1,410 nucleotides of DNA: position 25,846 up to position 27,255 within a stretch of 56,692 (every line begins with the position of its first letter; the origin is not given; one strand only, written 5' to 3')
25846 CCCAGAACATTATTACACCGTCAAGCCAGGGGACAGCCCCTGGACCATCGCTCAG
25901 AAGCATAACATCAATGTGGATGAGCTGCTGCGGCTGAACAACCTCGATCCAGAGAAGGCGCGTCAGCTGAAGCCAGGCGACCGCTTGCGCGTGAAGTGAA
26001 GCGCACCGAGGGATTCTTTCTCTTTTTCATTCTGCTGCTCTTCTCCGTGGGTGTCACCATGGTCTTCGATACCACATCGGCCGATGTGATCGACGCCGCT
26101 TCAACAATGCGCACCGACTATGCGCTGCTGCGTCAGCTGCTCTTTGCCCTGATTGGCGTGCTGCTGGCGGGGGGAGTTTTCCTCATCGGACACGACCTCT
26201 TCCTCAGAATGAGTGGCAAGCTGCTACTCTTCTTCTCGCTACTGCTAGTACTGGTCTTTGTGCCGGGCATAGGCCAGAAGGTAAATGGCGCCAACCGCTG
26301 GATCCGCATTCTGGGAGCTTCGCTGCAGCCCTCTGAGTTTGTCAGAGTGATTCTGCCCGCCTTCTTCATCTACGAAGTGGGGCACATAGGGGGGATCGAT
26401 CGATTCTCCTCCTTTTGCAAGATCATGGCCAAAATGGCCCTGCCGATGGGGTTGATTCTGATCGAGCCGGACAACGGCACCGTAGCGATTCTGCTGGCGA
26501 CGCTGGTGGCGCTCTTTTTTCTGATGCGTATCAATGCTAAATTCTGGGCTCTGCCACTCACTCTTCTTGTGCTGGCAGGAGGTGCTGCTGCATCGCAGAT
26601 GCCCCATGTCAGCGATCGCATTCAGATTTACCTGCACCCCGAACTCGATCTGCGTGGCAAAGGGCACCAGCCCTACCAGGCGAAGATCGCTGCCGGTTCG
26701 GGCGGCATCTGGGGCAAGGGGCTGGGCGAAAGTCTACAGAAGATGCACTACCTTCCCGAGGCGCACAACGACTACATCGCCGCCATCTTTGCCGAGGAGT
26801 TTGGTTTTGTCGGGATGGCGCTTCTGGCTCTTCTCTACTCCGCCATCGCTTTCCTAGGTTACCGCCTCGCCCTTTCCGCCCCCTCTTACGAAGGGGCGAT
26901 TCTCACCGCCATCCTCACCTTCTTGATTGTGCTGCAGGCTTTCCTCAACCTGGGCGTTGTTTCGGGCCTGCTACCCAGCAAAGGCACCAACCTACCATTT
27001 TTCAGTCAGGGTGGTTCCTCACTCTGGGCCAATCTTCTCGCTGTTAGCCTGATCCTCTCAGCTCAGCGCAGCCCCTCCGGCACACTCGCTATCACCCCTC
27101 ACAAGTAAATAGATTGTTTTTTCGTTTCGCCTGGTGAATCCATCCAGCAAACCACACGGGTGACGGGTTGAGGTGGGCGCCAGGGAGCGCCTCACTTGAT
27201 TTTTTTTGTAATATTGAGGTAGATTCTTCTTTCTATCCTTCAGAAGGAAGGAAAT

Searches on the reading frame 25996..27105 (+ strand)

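Call 60: search_protein_families(library=ncbifam, proteins=[window:25996-27105:+], max_evalue=0.00001)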
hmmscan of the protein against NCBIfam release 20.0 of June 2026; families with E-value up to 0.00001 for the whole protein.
window:25996-27105:+ (370 aa): 6 families
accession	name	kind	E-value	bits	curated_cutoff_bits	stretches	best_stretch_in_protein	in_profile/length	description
TIGR02614.1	ftsW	equivalog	4.6e-95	318.7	337.5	1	7-358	3-355/357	putative lipid II flippase FtsW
TIGR02210.1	rodA_shape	equivalog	8.6e-66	222.5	336.7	1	7-357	3-353/357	rod shape-determining protein RodA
TIGR02615.1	spoVE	exception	3e-65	221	448.8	1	9-356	5-352/354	stage V sporulation protein E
NF008042.0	PRK10774.1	equivalog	6.8e-45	153.7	493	1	8-354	39-386/405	cell division protein FtsW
NF037961.1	RodA_shape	subfamily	8e-36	124.2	150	2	203-349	246-400/415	rod shape-determining protein RodA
NF008060.0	PRK10794.1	equivalog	9.8e-33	113.6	590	1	29-355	32-358/370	peptidoglycan glycosyltransferase MrdB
